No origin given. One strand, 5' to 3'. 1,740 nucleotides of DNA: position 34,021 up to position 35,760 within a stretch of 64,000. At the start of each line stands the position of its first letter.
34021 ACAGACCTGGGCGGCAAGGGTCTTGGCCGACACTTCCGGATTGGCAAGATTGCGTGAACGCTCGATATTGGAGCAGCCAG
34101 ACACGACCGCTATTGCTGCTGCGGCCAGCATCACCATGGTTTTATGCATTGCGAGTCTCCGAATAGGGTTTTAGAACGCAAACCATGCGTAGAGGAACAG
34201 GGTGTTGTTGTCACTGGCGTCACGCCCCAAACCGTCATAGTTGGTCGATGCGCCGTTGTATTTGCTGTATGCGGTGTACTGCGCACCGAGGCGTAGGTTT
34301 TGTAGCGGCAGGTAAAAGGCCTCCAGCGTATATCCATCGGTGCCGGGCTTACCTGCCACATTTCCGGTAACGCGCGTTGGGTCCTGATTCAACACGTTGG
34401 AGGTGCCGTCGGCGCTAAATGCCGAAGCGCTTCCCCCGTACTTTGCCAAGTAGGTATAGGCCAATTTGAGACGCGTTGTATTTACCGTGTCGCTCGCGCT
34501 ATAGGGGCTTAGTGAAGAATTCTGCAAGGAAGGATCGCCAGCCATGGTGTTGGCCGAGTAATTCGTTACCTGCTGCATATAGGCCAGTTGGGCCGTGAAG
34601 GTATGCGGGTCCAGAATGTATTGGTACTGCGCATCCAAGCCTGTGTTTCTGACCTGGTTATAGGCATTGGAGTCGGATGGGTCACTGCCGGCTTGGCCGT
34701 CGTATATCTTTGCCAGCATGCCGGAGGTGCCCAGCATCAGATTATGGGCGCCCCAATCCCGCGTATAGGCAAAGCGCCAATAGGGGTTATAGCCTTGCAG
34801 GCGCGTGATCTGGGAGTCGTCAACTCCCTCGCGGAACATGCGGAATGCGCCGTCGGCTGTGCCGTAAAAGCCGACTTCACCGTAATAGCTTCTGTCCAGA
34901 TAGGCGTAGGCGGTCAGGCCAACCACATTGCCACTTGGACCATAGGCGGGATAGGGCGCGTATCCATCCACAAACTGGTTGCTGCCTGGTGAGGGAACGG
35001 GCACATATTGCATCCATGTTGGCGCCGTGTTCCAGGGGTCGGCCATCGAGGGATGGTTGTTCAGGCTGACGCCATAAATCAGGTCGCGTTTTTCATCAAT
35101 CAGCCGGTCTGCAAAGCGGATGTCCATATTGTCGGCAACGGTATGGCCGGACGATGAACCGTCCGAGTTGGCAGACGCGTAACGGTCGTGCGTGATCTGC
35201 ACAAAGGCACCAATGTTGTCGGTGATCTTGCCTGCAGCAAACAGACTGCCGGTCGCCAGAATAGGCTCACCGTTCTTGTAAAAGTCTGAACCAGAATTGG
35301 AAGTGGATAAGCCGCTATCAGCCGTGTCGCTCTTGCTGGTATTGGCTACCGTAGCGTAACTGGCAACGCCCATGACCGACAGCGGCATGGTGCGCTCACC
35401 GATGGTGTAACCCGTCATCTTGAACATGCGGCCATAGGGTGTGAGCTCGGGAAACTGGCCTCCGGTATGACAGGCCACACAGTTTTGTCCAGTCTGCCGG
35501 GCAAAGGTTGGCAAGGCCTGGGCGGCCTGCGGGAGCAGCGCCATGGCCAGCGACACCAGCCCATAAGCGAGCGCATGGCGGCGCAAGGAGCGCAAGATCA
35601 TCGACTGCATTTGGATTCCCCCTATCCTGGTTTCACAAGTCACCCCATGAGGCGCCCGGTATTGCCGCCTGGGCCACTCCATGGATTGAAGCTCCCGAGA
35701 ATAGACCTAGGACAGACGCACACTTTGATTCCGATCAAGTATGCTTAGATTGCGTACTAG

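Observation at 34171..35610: Fused monoheme cytochrome-porin (Cyc2-like) outer-membrane protein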

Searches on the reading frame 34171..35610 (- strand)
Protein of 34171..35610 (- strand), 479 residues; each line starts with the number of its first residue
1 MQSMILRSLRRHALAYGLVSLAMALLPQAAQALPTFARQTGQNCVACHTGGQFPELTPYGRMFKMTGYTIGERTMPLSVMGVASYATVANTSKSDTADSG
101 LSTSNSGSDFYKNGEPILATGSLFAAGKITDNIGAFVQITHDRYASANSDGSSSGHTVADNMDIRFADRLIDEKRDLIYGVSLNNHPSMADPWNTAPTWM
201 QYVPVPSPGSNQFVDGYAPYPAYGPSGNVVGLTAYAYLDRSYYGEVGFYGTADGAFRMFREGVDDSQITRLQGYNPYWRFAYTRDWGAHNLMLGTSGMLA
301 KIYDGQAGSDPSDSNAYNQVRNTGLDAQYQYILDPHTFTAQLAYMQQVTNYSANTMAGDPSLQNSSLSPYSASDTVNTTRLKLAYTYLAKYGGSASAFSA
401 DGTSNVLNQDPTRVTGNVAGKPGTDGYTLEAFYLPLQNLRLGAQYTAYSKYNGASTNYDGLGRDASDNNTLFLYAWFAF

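Call 3: search_protein_families(library=pfam, proteins=[window:34171-35610:-], max_evalue=1)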
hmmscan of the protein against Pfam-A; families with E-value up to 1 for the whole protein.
window:34171-35610:- (479 aa): 0 families

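Call 4: search_protein_families(library=ncbifam, proteins=[window:34171-35610:-], max_evalue=1)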
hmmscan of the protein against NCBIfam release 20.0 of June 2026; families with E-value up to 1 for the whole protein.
window:34171-35610:- (479 aa): 0 families

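Call 5: find_homologous_proteins(query=window:34171-35610:-, max_evalue=0.001)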
Query window:34171-35610:- (479 aa): 4514 proteins with E <= 0.001 among 8000 candidates; the best 120 are listed.
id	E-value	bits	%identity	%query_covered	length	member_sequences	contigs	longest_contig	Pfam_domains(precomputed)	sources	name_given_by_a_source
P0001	0.0e+0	1081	100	100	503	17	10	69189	-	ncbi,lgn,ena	-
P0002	1.1e-252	857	81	93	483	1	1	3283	-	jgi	jgi:hypothetical protein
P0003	1.4e-251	853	78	100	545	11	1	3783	-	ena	-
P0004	1.8e-246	836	76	99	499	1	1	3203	-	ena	-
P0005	2.3e-238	810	77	95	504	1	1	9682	-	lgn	-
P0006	3.9e-237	806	74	100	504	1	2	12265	-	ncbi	-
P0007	1.6e-236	804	74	97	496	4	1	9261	-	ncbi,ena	-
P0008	2.9e-235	800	75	94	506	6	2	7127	-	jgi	jgi:hypothetical protein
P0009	4.3e-235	799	74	100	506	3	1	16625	-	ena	-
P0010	1.3e-234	797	74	100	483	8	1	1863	-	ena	-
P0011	1.3e-227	774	73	95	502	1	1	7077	-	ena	-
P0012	4.1e-226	769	70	99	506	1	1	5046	-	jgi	jgi:hypothetical protein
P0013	2.8e-225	767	70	100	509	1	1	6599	-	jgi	jgi:hypothetical protein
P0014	1.3e-218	745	69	99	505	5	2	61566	-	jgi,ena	-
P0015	2.3e-208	711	68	100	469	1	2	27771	-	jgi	jgi:hypothetical protein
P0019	3.1e-193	661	62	98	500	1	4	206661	-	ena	-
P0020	7.3e-191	653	63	99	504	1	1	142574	-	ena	-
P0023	8.5e-188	643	61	98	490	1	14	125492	-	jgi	jgi:hypothetical protein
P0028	1.1e-180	620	62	99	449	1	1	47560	-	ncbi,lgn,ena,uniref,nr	ncbi:cytochrome C [Rhodoferax sp. UBA5149]|uniref:cytochrome C n=1 Tax=Rhodoferax sp. UBA5149 TaxID=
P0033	1.4e-177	609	58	100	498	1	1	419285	-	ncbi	-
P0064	1.7e-170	586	57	100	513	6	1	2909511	-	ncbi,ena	-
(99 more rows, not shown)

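Call 6: search_solved_structures(query=window:34171-35610:-, max_evalue=10)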
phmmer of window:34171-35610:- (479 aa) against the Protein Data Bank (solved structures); distinct sequences matched with E-value up to 10: 6.
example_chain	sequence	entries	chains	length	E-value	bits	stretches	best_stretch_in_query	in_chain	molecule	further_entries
3ufi_A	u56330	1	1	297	0.0048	19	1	243-334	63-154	hypothetical protein BACOVA_04980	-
4fm4_B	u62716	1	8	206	0.014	17.5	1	210-256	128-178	Nitrile hydratase beta subunit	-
4zgd_B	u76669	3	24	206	0.014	17.5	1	210-256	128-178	Nitrile hydratase beta subunit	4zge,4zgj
6i2o_A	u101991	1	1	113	0.18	13.8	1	352-409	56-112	Type IV pilin PilE1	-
8pfb_G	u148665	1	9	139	0.28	13.2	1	352-409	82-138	Type IV pilin PilE1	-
8d8k_K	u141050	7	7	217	0.73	11.8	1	64-132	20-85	37S ribosomal protein S18, mitochondrial | Small ribosomal subunit protein uS11m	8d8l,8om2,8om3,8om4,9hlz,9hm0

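Call 21: search_protein_representatives(alignment_id=A1)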
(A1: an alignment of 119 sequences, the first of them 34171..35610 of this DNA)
Query: 119 sequences, 497 profile positions. Proteins with E-value up to 0.001 (for the whole library): 3060; up to 1e-10: 1586; up to 1e-30: 442. The best 150 are listed.
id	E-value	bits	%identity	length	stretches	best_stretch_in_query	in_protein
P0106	4.5e-257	870.2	-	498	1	21-497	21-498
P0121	3.0e-187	639.9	-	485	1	19-497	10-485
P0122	6.0e-173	592.7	-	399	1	14-352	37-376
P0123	2.1e-164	564.5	-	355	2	133-404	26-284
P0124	1.4e-147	509.1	-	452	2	15-405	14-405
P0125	3.2e-143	494.6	-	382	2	12-316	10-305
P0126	4.4e-133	461.2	-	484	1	11-497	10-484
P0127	3.4e-131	455.0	-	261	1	2-257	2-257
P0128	5.6e-126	437.8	-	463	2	18-403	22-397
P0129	5.0e-124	431.4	-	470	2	15-403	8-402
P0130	1.6e-117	409.8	-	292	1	195-497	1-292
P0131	4.0e-116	405.3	-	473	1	14-496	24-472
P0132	1.5e-115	403.4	-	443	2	19-407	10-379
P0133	4.5e-112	391.9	-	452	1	20-497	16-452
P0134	2.3e-111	389.6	-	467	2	15-344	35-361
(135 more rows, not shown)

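Call 24: predict_structure(alignment_id=A1)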
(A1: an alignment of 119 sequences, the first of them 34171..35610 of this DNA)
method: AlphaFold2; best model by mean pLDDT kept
length: 479 residues; sequences in the alignment: 119
mean_pLDDT: 86.6   pTM: 0.83
mean pLDDT of the five models: 86.6, 85.9, 84.0, 82.8, 82.4
residues with pLDDT >= 90: 277; 70-90: 144; 50-70: 48; < 50: 10
segments of 3 or more residues with pLDDT < 50: 30-32, 51-54
pLDDT, mean of each block of 10 residues (from residue 1): 73 90 66 54 59 53 75 71 95 96 96 94 85 89 93 93 92 94 87 57 76 89 86 95 95 94 90 95 91 94 89 95 93 88 95 92 89 95 89 93 86 82 93 86 96 93 96 89
secondary structure, 60 per line:
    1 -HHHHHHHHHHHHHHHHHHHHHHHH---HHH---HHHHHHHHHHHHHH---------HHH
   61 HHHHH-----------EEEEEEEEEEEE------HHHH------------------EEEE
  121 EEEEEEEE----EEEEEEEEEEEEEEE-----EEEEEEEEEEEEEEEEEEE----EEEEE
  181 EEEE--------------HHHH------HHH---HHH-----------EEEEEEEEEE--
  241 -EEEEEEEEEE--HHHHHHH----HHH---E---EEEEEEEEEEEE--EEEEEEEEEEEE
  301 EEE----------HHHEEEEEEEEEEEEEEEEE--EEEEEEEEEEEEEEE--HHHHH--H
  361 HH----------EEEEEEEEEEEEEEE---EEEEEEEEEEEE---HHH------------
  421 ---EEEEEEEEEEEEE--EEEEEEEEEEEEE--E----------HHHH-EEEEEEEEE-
elements in order: H2-25 H35-48 H58-65 E77-88 H95-98 E117-128 E133-147 E153-171 E176-184 H199-202 E229-238 E242-251 H254-260 E275-286 E289-303 E317-333 E336-350 H353-357 E373-387 E391-402 E424-436 E439-451 H465-468 E470-478

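Call 28: fold_search(model_id=the predicted structure, library=pdb)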
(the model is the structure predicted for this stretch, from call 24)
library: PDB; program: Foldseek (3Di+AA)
matches with E <= 10: 905; with E <= 0.001: 246
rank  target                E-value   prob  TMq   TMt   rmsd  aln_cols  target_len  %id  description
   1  5fvn_A                5.1e-09  1.00  0.45  0.59   7.7       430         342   12  X-ray crystal structure of Enterobacter cloacae OmpE36 porin. (released 2016-08-10)
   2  6rck_B                7.1e-09  1.00  0.46  0.60   7.5       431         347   12  Crystal structure of the OmpK36 GD insertion chimera from Klebsiella pneumonia (released 2019-09-11)
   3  5nup_A                7.5e-09  1.00  0.45  0.59   7.6       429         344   12  Structural basis for maintenance of bacterial outer membrane lipid asymmetry (released 2017-10-25)
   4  5o9c_A                8.3e-09  1.00  0.43  0.56   8.4       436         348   11  Crystal structure of Omp36 from Enterobacter aerogenes (released 2018-06-27)
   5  7ff7_A                1.2e-08  1.00  0.44  0.59   7.5       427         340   11  Structure of OmpF2 (released 2022-11-16)
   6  9wcb_A                1.3e-08  1.00  0.42  0.55   7.9       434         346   12  Open state of A8 gpJ 713 central tail fiber with OmpC G17 from E. coli EDL933 (released 2026-01-28)
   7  8pyz_E                1.4e-08  1.00  0.46  0.60   7.3       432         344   13  Structure of Ompk36GD from Klebsiella pneumonia, solved at wavelength 4.13 A (released 2023-10-25)
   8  9j9n_A                1.4e-08  1.00  0.40  0.55   8.4       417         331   10  artificial mononuclear Zn-bound metalloprotein 2 (M2:Zn) (released 2025-07-02)
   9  2xe2_A                1.6e-08  1.00  0.44  0.58   7.8       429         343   12  Molecular insights into clinically isolated OmpC20 mutants and their role in multi-drug resistance (released 2010-05-19)
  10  1gfm                  1.6e-08  1.00  0.43  0.57   8.0       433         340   10  OMPF PORIN (MUTANT D113G) (released 1996-12-07)
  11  1mpf                  1.7e-08  1.00  0.41  0.55   8.5       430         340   11  STRUCTURAL AND FUNCTIONAL ALTERATIONS OF A COLICIN RESISTANT MUTANT OF OMPF-PORIN FROM ESCHERICHIA COLI (released 1995-02-07)
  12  7fdy_B                1.8e-08  1.00  0.43  0.57   8.0       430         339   11  Structure of OmpF1 (released 2022-11-16)
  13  1gfo                  1.9e-08  1.00  0.43  0.57   7.9       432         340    9  OMPF PORIN (MUTANT R132P) (released 1996-12-07)
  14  8i8r_A                2.0e-08  1.00  0.45  0.59   7.9       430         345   12  Cryo-EM Structure of OmpC3-MlaA Complex in MSP2N2 Nanodiscs (released 2023-12-20)
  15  1hxt                  2.0e-08  1.00  0.43  0.56   8.3       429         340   12  OMPF PORIN MUTANT NQAAA (released 2001-06-06)
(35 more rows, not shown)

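Call 29: find_related_loci(query=A3, collection=genome_contigs, flank=8000)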
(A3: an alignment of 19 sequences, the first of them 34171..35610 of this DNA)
Query A3 (479 aa) in genome_contigs; peptide patterns used: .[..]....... (x = any residue, [..] = any of these).
600 stretches matched a pattern (row limit reached: there are more); 587 encode a relative of the query (tblastn E <= 1e-3); the best 80 are kept; 80 distinct loci.
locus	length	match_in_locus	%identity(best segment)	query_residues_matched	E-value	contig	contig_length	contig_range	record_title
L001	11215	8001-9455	56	10-479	0e+0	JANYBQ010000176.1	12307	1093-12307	MAG: Betaproteobacteria bacterium isolate GL140_6_metabat_238_sub GL140_6_k141_2487117, whole genome shotgun sequence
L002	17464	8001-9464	56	1-479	3e-180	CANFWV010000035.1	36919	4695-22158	MAG: Comamonadaceae bacterium isolate Jr-19feb18-39 genome assembly, contig: Jr-19feb18-C395, whole genome shotgun seque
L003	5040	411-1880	56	7-479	0e+0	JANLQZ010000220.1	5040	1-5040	MAG: Betaproteobacteria bacterium isolate OTE_38_metabat_102 OTE_38_k141_3400454, whole genome shotgun sequence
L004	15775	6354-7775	56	19-479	1e-174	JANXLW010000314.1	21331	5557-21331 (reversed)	MAG: Betaproteobacteria bacterium isolate 336R_concoct_308_sub 336R_k141_950525, whole genome shotgun sequence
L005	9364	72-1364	56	16-479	6e-167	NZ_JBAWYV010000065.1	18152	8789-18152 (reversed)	MAG: Rhodoferax sp. isolate ELA098 MAG098_65, whole genome shotgun sequence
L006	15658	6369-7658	57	25-479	6e-166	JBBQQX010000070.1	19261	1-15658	MAG: Burkholderiales bacterium isolate Co_metawrap_1618 Cmw_1618_k141_17113923_length_19261_cov_38.8183, whole genome sh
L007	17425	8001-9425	47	1-479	1e-133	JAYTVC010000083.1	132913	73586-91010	MAG: Pseudomonadota bacterium isolate GFS_5653 GFS_5653_82, whole genome shotgun sequence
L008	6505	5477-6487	59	13-357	5e-133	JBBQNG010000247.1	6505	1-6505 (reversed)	MAG: Burkholderiales bacterium isolate Co_metawrap_311 Cmw_311_k141_28643534_length_6505_cov_8.0000, whole genome shotgu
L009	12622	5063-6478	45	5-479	8e-121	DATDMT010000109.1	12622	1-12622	MAG TPA_asm: Rhodocyclaceae bacterium isolate SMAG_U418 k141_2028032, whole genome shotgun sequence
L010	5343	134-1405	44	33-479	1e-113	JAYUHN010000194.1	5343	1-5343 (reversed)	MAG: Ramlibacter sp. isolate GFS_8469 GFS_8469_193, whole genome shotgun sequence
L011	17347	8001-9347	40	4-479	2e-103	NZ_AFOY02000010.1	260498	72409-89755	Pseudomonas fluorescens HK44 Contig10, whole genome shotgun sequence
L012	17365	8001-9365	43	2-479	6e-101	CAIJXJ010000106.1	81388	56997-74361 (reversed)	MAG: uncultured Methylobacillus sp. isolate A14_bin-1995 genome assembly, contig: bin-1995:106/315, whole genome shotgun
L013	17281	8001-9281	41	28-479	3e-101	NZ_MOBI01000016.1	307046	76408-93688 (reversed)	Pseudomonas brassicacearum strain 37D10 37D10_contig_16, whole genome shotgun sequence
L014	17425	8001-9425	41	9-479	6e-98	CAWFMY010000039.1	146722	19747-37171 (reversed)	MAG: uncultured beta proteobacterium isolate MFD02134.bin.2.173 genome assembly, contig: contig_67033, whole genome shot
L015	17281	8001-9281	40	28-479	4e-97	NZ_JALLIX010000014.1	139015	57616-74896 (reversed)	Pseudomonas sp. MWU13-2100 assembly_contig_14, whole genome shotgun sequence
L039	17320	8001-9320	36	2-479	2e-80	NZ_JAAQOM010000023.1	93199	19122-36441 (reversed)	Telluria antibiotica strain TW-1 contig23, whole genome shotgun sequence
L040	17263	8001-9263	36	19-479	7e-80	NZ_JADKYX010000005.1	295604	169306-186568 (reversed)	Massilia rhizosphaerae strain NEAU-GH312 Scaffold5, whole genome shotgun sequence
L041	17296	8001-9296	38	27-479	4e-79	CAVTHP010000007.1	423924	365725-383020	MAG: uncultured beta proteobacterium isolate MFD05942.bin.2.97 genome assembly, contig: contig_20161, whole genome shotg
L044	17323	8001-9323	36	4-479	9e-79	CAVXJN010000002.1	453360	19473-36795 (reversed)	MAG: uncultured Gammaproteobacteria bacterium isolate MFD05684.bin.1.125 genome assembly, contig: contig_43422, whole ge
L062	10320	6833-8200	34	2-479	4e-74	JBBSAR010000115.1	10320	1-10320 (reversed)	MAG: Desulfatiglandales bacterium isolate La6_metabat2.031 La6_metabat2.031_K_460446_L_10320_cov_23.0000, whole genome s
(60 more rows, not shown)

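Call 31: list_cluster_members(proteins=[P0001, P0028, P0064])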
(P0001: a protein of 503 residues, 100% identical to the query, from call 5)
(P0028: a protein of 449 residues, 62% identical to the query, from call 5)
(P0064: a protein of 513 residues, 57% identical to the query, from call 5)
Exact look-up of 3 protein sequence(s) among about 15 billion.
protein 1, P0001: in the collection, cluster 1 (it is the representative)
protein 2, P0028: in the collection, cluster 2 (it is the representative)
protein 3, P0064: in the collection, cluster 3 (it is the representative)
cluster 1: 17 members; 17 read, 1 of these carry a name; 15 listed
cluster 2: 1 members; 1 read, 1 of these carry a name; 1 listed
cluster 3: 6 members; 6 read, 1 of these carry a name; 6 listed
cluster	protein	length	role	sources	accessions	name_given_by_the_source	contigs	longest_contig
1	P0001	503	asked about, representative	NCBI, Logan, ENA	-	-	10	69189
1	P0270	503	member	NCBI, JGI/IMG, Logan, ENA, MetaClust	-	\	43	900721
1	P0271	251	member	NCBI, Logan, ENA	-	-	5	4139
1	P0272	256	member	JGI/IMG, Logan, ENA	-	-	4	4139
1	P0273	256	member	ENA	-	-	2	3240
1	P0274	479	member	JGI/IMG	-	-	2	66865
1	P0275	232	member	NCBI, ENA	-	-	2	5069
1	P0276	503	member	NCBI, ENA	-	-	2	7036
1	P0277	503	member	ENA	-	-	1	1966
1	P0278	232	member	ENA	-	-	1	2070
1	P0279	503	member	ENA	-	-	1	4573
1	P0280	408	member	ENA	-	-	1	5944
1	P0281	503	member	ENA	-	-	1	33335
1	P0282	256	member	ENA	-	-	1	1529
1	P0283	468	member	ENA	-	-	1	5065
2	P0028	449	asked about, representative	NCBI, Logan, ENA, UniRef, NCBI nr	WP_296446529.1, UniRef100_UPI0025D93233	cytochrome C [Rhodoferax sp. UBA5149] | cytochrome C n=1 Tax=Rhodoferax sp. UBA5149 TaxID=1947379 RepID=UPI0025D93233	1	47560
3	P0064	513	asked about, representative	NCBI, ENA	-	-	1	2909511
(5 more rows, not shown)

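Call 32: find_encoding_contigs(protein=P0001, flank=10000, max_places=4)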
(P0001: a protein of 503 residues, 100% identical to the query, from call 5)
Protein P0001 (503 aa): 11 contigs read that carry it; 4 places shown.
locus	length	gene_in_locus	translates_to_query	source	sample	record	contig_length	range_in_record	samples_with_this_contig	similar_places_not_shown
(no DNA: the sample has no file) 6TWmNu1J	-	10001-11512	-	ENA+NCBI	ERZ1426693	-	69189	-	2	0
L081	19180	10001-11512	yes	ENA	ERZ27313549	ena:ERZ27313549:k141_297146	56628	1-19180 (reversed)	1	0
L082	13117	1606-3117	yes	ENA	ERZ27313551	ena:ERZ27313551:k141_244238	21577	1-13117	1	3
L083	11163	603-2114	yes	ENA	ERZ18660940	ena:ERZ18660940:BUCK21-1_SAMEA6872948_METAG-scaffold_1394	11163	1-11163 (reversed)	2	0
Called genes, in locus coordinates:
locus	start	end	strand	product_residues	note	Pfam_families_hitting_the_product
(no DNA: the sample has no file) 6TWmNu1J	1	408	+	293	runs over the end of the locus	PF00551:Formyl_trans_N, PF02911:Formyl_trans_C (weak)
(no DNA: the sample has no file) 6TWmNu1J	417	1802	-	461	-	PF02321:OEP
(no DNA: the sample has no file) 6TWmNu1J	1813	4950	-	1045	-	PF00873:ACR_tran, PF03176:MMPL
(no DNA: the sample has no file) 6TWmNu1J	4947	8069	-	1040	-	PF00873:ACR_tran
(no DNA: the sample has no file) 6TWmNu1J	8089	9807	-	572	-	PF25917:BSH_RND, PF25973:BSH_CzcB, PF25876:HH_MFP_RND, PF25944:Beta-barrel_RND, PF25954:Beta-barrel_RND_2 (weak), PF25967:RND-MFP_C, PF25989:YknX_C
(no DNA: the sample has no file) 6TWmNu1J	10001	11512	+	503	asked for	-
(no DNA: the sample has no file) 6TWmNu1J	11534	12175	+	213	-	PF00034:Cytochrom_C (weak), PF13442:Cytochrome_CBB3 (faint), PF00034:Cytochrom_C (weak)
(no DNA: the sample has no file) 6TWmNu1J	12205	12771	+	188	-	PF04264:YceI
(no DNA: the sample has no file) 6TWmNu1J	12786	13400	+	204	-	PF04264:YceI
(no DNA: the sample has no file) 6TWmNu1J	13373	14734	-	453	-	PF00083:Sugar_tr, PF03137:OATP (faint), PF07690:MFS_1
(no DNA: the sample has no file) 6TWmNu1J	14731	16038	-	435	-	PF02655:ATP-grasp_3 (weak), PF13535:ATP-grasp_4, PF18603:LAL_C2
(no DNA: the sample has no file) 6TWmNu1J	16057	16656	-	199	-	PF03358:FMN_red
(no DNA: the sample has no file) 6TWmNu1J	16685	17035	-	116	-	-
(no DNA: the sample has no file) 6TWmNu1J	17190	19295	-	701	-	PF00041:fn3 (faint), PF25059:FN3_DSCAM-DSCAML_C (faint)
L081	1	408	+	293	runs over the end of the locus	PF00551:Formyl_trans_N, PF02911:Formyl_trans_C (weak)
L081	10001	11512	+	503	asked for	-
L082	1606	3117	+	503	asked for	-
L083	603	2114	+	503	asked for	-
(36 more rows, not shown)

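Call 36: find_encoding_contigs(protein=P0270, flank=10000, max_places=3)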
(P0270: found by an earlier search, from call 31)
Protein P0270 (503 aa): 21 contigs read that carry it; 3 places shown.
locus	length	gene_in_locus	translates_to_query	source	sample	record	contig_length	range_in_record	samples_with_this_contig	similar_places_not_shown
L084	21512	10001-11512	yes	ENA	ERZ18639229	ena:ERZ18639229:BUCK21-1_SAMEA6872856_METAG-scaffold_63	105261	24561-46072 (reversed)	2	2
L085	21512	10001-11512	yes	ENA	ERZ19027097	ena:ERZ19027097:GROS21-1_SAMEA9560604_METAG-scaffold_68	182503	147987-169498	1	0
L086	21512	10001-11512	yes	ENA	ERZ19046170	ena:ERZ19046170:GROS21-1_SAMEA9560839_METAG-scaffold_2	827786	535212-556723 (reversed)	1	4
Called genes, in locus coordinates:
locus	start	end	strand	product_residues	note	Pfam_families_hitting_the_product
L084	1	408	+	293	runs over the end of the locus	PF00551:Formyl_trans_N, PF02911:Formyl_trans_C (weak)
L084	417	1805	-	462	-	PF02321:OEP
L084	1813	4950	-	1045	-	PF00873:ACR_tran, PF03176:MMPL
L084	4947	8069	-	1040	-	PF00873:ACR_tran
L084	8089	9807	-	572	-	PF25917:BSH_RND, PF25973:BSH_CzcB, PF25876:HH_MFP_RND, PF25944:Beta-barrel_RND, PF25954:Beta-barrel_RND_2 (weak), PF25967:RND-MFP_C, PF25989:YknX_C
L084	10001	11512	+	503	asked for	-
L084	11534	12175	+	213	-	PF00034:Cytochrom_C (weak), PF13442:Cytochrome_CBB3 (faint), PF00034:Cytochrom_C (weak)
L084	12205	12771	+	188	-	PF04264:YceI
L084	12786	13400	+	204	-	PF04264:YceI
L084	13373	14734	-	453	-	PF00083:Sugar_tr, PF03137:OATP (faint), PF07690:MFS_1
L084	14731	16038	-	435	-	PF02655:ATP-grasp_3 (weak), PF13535:ATP-grasp_4, PF18603:LAL_C2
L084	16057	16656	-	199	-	PF03358:FMN_red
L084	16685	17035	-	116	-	-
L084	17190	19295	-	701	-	PF00041:fn3 (faint), PF25059:FN3_DSCAM-DSCAML_C (faint)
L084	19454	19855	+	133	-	-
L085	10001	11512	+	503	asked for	-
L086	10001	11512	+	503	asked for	-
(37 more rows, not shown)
